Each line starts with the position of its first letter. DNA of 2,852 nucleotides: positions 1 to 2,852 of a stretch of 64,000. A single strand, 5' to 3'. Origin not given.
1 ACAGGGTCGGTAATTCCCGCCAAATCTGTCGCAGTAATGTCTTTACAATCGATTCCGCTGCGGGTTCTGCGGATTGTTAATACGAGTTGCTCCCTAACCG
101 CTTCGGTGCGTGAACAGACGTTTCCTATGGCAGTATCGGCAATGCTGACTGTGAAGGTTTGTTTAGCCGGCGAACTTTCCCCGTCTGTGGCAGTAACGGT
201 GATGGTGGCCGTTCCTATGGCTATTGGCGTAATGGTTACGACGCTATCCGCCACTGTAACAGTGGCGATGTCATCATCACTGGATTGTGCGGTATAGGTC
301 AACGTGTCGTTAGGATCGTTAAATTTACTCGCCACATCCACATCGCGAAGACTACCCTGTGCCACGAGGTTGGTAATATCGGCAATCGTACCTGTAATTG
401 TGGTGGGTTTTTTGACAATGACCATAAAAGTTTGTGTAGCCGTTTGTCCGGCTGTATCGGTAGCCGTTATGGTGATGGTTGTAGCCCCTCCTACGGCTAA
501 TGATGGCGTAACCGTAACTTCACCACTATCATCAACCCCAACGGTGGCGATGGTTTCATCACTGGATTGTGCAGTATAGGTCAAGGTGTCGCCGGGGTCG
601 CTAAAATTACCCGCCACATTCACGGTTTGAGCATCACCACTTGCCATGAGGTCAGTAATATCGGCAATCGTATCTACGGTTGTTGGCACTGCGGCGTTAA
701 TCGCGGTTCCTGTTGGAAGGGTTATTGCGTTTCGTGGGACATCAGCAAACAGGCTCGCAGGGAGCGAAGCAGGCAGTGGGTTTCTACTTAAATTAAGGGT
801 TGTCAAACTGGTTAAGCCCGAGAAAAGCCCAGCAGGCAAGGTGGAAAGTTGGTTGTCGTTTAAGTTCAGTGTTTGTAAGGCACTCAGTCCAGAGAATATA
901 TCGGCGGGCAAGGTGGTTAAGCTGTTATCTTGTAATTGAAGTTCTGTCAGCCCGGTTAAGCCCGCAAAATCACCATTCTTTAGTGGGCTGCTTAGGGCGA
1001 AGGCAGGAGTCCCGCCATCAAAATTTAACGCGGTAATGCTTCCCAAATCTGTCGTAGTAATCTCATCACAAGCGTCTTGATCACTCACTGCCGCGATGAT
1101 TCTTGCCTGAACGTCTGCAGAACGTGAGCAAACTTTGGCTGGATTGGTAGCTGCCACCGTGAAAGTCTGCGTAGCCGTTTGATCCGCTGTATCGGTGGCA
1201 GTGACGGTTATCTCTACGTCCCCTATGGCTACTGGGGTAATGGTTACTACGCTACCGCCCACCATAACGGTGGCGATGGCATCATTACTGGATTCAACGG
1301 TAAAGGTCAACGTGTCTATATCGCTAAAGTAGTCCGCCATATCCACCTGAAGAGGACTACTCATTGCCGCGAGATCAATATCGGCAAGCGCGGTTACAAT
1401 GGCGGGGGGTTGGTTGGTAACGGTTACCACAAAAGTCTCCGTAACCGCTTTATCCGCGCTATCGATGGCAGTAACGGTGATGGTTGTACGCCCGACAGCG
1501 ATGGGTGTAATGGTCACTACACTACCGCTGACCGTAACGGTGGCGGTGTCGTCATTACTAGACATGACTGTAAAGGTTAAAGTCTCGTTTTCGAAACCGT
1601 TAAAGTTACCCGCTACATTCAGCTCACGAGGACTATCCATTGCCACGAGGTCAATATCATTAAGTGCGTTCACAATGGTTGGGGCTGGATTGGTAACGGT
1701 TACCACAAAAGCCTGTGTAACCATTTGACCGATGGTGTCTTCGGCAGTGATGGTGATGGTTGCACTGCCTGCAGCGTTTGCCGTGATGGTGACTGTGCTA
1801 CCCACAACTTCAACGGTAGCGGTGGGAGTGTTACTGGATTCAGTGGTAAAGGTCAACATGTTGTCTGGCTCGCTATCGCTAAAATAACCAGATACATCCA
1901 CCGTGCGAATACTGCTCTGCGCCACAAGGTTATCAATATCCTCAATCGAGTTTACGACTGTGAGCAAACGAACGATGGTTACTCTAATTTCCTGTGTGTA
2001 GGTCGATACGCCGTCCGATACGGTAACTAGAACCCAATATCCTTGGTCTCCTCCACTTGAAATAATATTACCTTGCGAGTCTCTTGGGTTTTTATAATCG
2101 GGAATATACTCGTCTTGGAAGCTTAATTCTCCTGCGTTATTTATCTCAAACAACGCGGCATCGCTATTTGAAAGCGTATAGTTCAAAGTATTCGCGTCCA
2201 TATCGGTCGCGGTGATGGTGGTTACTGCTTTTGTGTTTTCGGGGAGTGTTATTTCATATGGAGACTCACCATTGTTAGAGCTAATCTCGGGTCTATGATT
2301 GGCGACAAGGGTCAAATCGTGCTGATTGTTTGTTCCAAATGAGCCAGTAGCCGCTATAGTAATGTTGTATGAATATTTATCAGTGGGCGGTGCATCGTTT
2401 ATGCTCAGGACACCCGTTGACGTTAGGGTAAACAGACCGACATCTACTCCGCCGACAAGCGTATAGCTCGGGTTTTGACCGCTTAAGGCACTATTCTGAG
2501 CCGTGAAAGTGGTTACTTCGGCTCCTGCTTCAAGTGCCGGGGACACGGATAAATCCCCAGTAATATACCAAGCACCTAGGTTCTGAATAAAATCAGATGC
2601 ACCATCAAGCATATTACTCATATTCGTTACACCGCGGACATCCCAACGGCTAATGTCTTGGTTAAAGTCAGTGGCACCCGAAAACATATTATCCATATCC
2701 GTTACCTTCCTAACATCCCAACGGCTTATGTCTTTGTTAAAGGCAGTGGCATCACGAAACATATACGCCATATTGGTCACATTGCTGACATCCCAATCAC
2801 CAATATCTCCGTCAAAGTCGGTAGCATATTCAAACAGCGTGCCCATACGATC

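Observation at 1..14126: A >14-kb ORF that the six-frame track does not show: giant adhesin-like surface protein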

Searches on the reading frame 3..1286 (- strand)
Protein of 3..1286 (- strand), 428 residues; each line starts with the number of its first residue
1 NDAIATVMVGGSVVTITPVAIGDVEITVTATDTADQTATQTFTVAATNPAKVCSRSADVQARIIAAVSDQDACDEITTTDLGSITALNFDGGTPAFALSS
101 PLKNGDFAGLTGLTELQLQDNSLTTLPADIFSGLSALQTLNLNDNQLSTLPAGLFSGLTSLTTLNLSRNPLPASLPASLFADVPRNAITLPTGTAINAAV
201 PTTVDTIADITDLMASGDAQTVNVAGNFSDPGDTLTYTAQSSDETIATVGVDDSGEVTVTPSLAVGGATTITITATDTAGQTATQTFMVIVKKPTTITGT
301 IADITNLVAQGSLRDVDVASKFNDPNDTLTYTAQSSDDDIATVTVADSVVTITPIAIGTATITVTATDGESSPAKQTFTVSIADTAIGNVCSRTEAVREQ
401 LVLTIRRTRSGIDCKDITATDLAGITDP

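Call 12: find_related_loci(query=window:3-1202:-, collection=genome_contigs, flank=10000)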
Query window:3-1202:- (400 aa) in genome_contigs; peptide patterns used: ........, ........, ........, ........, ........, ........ (x = any residue, [..] = any of these).
64 stretches matched a pattern; 6 encode a relative of the query (tblastn E <= 1e-3); 6 distinct loci.
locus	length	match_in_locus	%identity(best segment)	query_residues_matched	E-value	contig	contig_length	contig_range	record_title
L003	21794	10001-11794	60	8-399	2e-99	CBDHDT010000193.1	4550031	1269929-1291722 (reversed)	MAG: Ekhidna sp. isolate 7926a775-78a8-48c6-82a2-d52d773bc832 genome assembly, contig: contig_193, whole genome shotgun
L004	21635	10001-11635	57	20-371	1e-90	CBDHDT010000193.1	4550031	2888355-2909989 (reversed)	MAG: Ekhidna sp. isolate 7926a775-78a8-48c6-82a2-d52d773bc832 genome assembly, contig: contig_193, whole genome shotgun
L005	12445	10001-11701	36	173-381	7e-21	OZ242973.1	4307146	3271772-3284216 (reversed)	MAG: Longimicrobiales bacterium isolate 604f19ae-e220-46ce-a052-2e0d8117235f genome assembly, chromosome: 1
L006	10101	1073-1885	38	79-151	4e-7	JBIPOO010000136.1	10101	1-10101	MAG: Saprospira sp. isolate ME2014-07-24_3300043772_group5_bin162 Rohwer_bin605_scaffold_8665_c1, whole genome shotgun s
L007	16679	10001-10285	37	79-153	7e-7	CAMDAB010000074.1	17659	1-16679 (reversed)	MAG: Saprospira grandis DSM 2844 isolate ME-21oct19-178 genome assembly, contig: ME-21oct19-C4692, whole genome shotgun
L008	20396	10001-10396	41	79-148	3e-5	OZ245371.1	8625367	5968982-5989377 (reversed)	MAG: Rivularia sp. (in: cyanobacteria) isolate beb1a3fd-4142-4b91-b7aa-4b2fb1984bcf genome assembly, chromosome: 1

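Call 22: search_protein_families(library=pfam, proteins=[window:3-1286:-], max_evalue=0.01)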
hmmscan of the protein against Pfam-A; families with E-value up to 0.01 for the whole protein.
window:3-1286:- (428 aa): 11 families
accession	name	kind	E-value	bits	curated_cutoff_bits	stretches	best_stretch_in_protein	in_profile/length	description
PF13855.12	LRR_8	-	1.5e-17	63.5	27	1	112-171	2-61/61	Leucine rich repeat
PF12799.13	LRR_4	-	2.9e-10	40.5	27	2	136-172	2-36/44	Leucine Rich repeats (2 copies)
PF17963.7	Big_9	-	4.8e-09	37.4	23.6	1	214-289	13-88/89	Bacterial Ig domain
PF00560.39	LRR_1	-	2.1e-07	30.2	20.6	0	137-157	2-22/23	Leucine Rich Repeat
PF21602.3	GldM_3rd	-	6.3e-06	26.8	25.2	0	10-44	45-81/82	GldM third domain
PF13306.12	LRR_5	-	8.7e-06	26.1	27.7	1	103-191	26-109/127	BspA type Leucine rich repeat region (6 copies)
PF23598.1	LRR_14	-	0.00024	20.4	40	1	110-172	46-107/353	Leucine-rich repeat region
PF23211.1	LRR_LRWD1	-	0.00085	19.5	28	1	78-170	12-97/190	Leucine-rich repeat and WD repeat-containing protein 1, LRR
PF17892.7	Cadherin_5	-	0.003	17.8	26.5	1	224-291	29-97/98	Cadherin-like domain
PF19076.6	CshA_repeat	-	0.0078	17.3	27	1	242-291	50-103/103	Surface adhesin CshA repetitive domain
PF02494.22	HYR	-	0.0081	16.9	21.7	0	262-291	53-81/81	HYR domain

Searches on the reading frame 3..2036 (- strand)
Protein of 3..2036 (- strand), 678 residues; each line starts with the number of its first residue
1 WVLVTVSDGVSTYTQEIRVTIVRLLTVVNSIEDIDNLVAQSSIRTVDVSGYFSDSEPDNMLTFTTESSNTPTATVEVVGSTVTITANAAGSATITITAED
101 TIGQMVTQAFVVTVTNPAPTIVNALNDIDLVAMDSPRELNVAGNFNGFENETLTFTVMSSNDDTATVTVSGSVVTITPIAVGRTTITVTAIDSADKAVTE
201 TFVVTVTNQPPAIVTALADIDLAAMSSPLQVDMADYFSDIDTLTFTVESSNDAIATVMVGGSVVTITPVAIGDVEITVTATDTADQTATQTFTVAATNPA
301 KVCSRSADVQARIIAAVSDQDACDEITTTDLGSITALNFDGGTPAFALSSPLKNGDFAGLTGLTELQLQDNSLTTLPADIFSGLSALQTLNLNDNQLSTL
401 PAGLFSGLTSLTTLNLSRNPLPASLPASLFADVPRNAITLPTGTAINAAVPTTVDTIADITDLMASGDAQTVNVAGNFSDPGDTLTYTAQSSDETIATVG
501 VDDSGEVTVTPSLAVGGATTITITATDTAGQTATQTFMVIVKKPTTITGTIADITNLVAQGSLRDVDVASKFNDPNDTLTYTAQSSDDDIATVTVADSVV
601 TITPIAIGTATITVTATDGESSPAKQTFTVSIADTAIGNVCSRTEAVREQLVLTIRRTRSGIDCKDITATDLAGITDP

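Call 74: search_solved_structures(query=window:3-2036:-, max_evalue=0.01)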
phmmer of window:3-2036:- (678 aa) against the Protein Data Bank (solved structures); distinct sequences matched with E-value up to 0.01: 311 (the best 60 are shown).
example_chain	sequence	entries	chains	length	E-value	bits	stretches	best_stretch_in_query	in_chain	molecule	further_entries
4pq8_A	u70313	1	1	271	2.9e-39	138.4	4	352-421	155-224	DESIGNED PROTEIN OR465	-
5a5c_A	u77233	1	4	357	1.3e-38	136.3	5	351-429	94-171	LRRTM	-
7wrq_A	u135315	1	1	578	1e-36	130.1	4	350-435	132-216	Insulin-like growth factor-binding protein complex acid labile subunit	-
4r6g_A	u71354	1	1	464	4e-36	128.1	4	358-430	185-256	leucine rich repeats DLRR_K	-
9oib_A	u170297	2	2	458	2.4e-34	122.2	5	352-422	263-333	Leucine-rich repeat-containing protein 15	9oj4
4r6f_A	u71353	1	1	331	1.2e-32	116.6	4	358-421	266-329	Leucine rich repeat DLRR_I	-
4r5d_A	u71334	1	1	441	6.7e-32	114.2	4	352-423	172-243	Leucine rich repeat protein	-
4r5c_A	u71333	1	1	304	6.2e-30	107.7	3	328-430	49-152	Leucine rich repeat protein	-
2o6q_A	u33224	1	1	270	7e-30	107.5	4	365-430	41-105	Variable lymphocyte receptor A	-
4qxe_A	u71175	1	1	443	1.5e-27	99.8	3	355-421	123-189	Leucine-rich repeat-containing G-protein coupled receptor 4, linker, Variable lymphocyte r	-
4psj_A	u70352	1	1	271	3.2e-26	95.4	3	352-431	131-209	OR464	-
3m18_A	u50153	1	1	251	2.9e-25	92.2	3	353-430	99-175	Variable lymphocyte receptor A diversity region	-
9btm_B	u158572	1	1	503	4.2e-25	91.7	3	358-420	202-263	Leucine-rich repeat protein SHOC-2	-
3m19_A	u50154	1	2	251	4.3e-25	91.7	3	354-430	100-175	Variable lymphocyte receptor A diversity region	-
7tyg_A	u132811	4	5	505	4.5e-25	91.6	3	358-420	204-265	Leucine-rich repeat protein SHOC-2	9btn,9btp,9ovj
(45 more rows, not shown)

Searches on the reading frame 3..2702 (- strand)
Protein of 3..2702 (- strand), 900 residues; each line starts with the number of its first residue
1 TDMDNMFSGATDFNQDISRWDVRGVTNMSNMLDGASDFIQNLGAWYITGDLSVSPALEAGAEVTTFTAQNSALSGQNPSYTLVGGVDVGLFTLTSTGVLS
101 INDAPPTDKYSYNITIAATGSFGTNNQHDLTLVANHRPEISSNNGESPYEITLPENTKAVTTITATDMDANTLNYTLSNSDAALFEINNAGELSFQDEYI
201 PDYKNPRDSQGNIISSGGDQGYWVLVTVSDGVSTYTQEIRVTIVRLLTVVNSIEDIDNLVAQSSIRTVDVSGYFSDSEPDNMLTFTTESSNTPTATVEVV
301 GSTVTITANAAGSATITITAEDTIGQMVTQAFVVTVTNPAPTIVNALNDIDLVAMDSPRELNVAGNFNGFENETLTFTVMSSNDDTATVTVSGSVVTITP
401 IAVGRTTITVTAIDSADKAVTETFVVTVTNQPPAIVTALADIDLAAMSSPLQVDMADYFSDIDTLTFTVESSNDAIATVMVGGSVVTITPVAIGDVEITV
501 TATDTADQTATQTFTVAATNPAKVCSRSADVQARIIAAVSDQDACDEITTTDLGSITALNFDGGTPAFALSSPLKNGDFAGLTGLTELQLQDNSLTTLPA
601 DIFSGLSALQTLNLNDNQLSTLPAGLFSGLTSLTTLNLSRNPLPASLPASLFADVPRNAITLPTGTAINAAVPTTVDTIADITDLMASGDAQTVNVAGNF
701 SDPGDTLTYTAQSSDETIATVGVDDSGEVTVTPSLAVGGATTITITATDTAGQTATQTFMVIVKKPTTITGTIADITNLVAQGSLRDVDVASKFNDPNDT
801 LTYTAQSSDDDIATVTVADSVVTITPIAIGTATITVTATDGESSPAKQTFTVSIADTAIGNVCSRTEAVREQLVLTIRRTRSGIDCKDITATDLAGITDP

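Call 11: find_homologous_proteins(query=window:3-2702:-, max_evalue=0.00001)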
Query window:3-2702:- (900 aa): 402 proteins with E <= 0.00001 among 8000 candidates; the best 120 are listed.
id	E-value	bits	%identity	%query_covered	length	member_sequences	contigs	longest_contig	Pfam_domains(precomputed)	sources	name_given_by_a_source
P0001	1.7e-298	1011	64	36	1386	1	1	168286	PF23598.2,PF13306.13,PF17963.8,PF00560.40,PF12799.14,PF05345.19,PF13855.13,PF23211.1,PF23952.2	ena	-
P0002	7.3e-289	979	78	27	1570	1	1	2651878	PF03382.21,PF05345.19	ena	-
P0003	9.8e-228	777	58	49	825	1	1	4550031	PF07495.20,PF27332.1,PF23598.2,PF13306.13,PF00801.27,PF21602.4,PF02368.25,PF13855.13,PF23211.1,PF17963.8,PF00560.40,PF24421.2,PF26015.1,PF12799.14,PF19077.7,PF23952.2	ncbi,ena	-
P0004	4.0e-222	758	60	47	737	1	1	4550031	PF07495.20,PF27332.1,PF23598.2,PF13306.13,PF02368.25,PF13855.13,PF23211.1,PF17963.8,PF00560.40,PF12799.14,PF19077.7,PF23952.2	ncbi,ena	-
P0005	1.3e-208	713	34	69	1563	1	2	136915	PF21764.4,PF27332.1,PF00801.27,PF17963.8,PF17892.8,PF02494.23,PF01457.23,PF17803.8,PF02368.25,PF05345.19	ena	-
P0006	5.3e-207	708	58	48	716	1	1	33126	PF07495.20,PF27332.1,PF23598.2,PF13306.13,PF13629.13,PF21602.4,PF02368.25,PF13855.13,PF23211.1,PF17963.8,PF00560.40,PF18962.8,PF26015.1,PF12799.14,PF23952.2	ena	-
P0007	2.3e-205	703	60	48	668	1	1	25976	PF07495.20,PF27332.1,PF23598.2,PF13306.13,PF00801.27,PF02368.25,PF13855.13,PF23211.1,PF26918.1,PF17963.8,PF09394.17,PF00560.40,PF12799.14,PF19077.7,PF23952.2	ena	-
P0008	8.1e-196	671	60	48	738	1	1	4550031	PF07495.20,PF27332.1,PF23598.2,PF13306.13,PF02368.25,PF13855.13,PF23211.1,PF17963.8,PF00560.40,PF12799.14,PF19077.7,PF23952.2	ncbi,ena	-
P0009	3.3e-195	669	53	38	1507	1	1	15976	PF05589.18,PF03382.21,PF14326.12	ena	-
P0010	1.0e-191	658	58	47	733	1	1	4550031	PF07495.20,PF27332.1,PF23598.2,PF13306.13,PF02494.23,PF02368.25,PF13855.13,PF23211.1,PF17963.8,PF00560.40,PF12799.14,PF19077.7,PF23952.2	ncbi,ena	-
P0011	1.2e-190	654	59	48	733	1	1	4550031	PF07495.20,PF27332.1,PF23598.2,PF13306.13,PF00801.27,PF02494.23,PF02368.25,PF13855.13,PF23211.1,PF17963.8,PF00560.40,PF24421.2,PF12799.14,PF19077.7,PF23952.2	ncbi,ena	-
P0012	5.7e-190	652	41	34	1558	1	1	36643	PF00801.27,PF17803.8,PF02368.25,PF26292.1,PF22969.4,PF21027.4,PF22352.3,PF17963.8,PF06714.18,PF17218.9,PF09394.17,PF19135.6,PF27334.1,PF05345.19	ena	-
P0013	1.6e-187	644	58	48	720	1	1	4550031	PF07495.20,PF27332.1,PF23598.2,PF13306.13,PF17892.8,PF24902.2,PF02368.25,PF13855.13,PF23211.1,PF17963.8,PF00560.40,PF12799.14,PF19077.7,PF23952.2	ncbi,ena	-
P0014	2.6e-187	643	58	48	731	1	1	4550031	PF07495.20,PF27332.1,PF23598.2,PF13306.13,PF00801.27,PF02494.23,PF02368.25,PF13855.13,PF23211.1,PF17963.8,PF00560.40,PF12799.14,PF19077.7,PF23952.2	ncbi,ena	-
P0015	1.2e-186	641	63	27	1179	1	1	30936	PF03382.21,PF00028.24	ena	-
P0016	7.3e-185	635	70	27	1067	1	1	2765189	PF03382.21,PF00028.24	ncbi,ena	-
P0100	2.2e-97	346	56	37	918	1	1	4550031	PF03382.21,PF05345.19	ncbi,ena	-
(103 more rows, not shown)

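Call 15: find_encoding_contigs(protein=P0016, flank=10000, max_places=4)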
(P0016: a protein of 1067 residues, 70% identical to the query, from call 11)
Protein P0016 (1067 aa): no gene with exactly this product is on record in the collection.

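Call 16: find_encoding_contigs(protein=P0002, flank=10000, max_places=4)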
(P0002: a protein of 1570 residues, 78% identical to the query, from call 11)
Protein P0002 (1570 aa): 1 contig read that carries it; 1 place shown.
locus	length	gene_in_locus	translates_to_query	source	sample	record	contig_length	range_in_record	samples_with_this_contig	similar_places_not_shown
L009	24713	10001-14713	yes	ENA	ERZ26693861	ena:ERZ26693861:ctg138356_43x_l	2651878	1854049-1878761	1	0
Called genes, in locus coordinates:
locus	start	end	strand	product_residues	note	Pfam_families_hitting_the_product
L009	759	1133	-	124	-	-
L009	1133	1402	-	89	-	-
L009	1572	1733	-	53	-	-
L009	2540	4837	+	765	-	PF18911:PKD_4 (faint), PF03382:DUF285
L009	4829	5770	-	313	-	PF12760:Zn_ribbon_IS1595, PF12762:DDE_Tnp_IS1595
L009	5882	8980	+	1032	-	PF03382:DUF285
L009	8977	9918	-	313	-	PF12760:Zn_ribbon_IS1595, PF12762:DDE_Tnp_IS1595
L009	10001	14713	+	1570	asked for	PF03382:DUF285, PF05345:He_PIG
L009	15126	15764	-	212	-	PF13384:HTH_23, PF13518:HTH_28 (weak), PF13551:HTH_29, PF13565:HTH_32, PF13592:HTH_33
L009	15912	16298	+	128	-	-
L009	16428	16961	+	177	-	PF01609:DDE_Tnp_1, PF13359:DDE_Tnp_4 (weak), PF13751:DDE_Tnp_1_6 (weak)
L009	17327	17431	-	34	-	-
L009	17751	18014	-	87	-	-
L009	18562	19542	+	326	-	PF00491:Arginase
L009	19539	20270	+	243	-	PF01138:RNase_PH, PF03725:RNase_PH_C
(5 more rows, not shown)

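Call 17: find_encoding_contigs(protein=P0001, flank=10000, max_places=4)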
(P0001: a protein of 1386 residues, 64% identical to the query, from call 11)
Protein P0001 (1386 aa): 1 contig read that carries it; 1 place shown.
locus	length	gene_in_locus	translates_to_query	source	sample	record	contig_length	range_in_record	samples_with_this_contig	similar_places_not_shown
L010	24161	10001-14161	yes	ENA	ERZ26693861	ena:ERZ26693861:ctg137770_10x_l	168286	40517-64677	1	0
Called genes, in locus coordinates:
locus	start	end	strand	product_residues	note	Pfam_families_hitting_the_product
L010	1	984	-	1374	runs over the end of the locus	PF18076:FGAR-AT_N, PF18072:FGAR-AT_linker, PF02769:AIRS_C, PF22689:FGAR-AT_PurM_N-like, PF02769:AIRS_C, PF13507:GATase_5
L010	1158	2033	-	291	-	PF00701:DHDPS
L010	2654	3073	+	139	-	PF00581:Rhodanese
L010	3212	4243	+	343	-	PF01210:NAD_Gly3P_dh_N, PF07479:NAD_Gly3P_dh_C, PF20618:GPD_NAD_C_bact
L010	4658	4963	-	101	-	-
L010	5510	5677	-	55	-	-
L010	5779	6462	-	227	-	-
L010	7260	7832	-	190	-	-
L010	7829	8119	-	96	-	-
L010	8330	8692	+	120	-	PF05973:Gp49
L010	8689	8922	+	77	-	-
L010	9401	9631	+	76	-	-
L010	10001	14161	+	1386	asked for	PF12799:LRR_4 (faint), PF13306:LRR_5 (faint), PF23211:LRR_LRWD1 (faint), PF13855:LRR_8, PF13855:LRR_8, PF05345:He_PIG, PF13855:LRR_8, PF05345:He_PIG (weak), +4 more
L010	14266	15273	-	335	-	PF05598:DUF772, PF01609:DDE_Tnp_1, PF13612:DDE_Tnp_1_3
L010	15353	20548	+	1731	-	PF11504:Colicin_Ia (faint), PF00028:Cadherin, PF26918:Ig_Eae (faint), PF05345:He_PIG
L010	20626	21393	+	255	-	PF05345:He_PIG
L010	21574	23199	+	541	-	PF05345:He_PIG, PF03797:Autotransporter (weak)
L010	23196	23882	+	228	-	-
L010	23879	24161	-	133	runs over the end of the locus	-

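Call 32: search_protein_families(library=pfam, proteins=[L010:21574-23199:+, L010:20626-21393:+, L010:15353-20548:+, L010:23196-23882:+], max_evalue=0.01)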
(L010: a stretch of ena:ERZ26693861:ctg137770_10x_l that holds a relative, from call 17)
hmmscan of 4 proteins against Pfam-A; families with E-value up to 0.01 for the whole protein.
L010:21574-23199:+ (541 aa): 2 families
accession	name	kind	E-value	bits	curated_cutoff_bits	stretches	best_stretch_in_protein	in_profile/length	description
PF05345.18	He_PIG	-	7.1e-09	36.4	24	1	50-137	7-96/96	Putative Ig domain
PF03797.25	Autotransporter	-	9.8e-07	29.2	26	1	434-526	18-109/255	Autotransporter beta-domain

L010:20626-21393:+ (255 aa): 3 families
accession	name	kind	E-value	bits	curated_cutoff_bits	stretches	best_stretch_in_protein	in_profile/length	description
PF05345.18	He_PIG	-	9e-19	68.2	24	2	153-240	7-96/96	Putative Ig domain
PF12892.13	FctA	-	0.00057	21.1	22.1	0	28-138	16-95/120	Spy0128-like isopeptide containing domain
PF17481.7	Phage_sheath_domII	-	0.0081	17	31.4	0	9-89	9-97/98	Phage tail sheath protein beta-sandwich domain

L010:15353-20548:+ (1731 aa): 5 families
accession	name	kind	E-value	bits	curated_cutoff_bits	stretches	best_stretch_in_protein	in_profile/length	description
PF05345.18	He_PIG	-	7.7e-126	411.4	24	14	216-297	8-96/96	Putative Ig domain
PF00028.23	Cadherin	-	9.7e-16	58.4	28.8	1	116-207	2-92/93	Cadherin domain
PF11504.14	Colicin_Ia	-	1.8e-15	57.3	25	0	1072-1106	17-51/72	Colicin Ia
PF12892.13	FctA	-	1.7e-08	35.7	22.1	0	600-709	16-94/120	Spy0128-like isopeptide containing domain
PF20463.3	PDH_C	-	0.00014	22.6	22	0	1174-1199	41-66/102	Prephenate dehydrogenase, dimerization domain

L010:23196-23882:+ (228 aa): 0 families

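Call 92: find_encoding_contigs(protein=P0100, flank=8000, max_places=3)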
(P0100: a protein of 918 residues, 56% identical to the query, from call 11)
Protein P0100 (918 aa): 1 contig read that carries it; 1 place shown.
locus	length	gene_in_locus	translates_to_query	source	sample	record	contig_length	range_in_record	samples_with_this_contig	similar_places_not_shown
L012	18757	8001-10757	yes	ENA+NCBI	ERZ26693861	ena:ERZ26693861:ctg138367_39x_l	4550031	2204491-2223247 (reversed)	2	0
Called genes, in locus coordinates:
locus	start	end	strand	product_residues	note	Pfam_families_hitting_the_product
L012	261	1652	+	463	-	PF02321:OEP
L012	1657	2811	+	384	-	PF25919:BSH_CusB (faint), PF00364:Biotin_lipoyl (faint), PF25917:BSH_RND (weak), PF25973:BSH_CzcB (weak), PF25893:HH_CzcB, PF25967:RND-MFP_C (weak), PF25989:YknX_C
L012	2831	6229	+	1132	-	PF00873:ACR_tran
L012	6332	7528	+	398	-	PF28548:4TM_phosphoesterase, PF00149:Metallophos, PF12850:Metallophos_2 (weak)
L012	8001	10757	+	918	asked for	PF03382:DUF285, PF05345:He_PIG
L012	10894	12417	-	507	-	PF02142:MGS, PF01808:AICARFT_IMPCHas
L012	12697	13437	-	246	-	PF08032:SpoU_sub_bind, PF00588:SpoU_methylase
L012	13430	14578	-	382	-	PF20094:GWxTD_dom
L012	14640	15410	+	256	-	PF13489:Methyltransf_23, PF08241:Methyltransf_11, PF08242:Methyltransf_12, PF13649:Methyltransf_25, PF13847:Methyltransf_31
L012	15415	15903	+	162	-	PF00877:NLPC_P60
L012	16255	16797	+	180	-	PF03734:YkuD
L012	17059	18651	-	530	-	PF13231:PMT_2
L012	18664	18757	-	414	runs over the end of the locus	PF13650:Asp_protease_2 (faint), PF13180:PDZ_2 (weak), PF17820:PDZ_6 (weak)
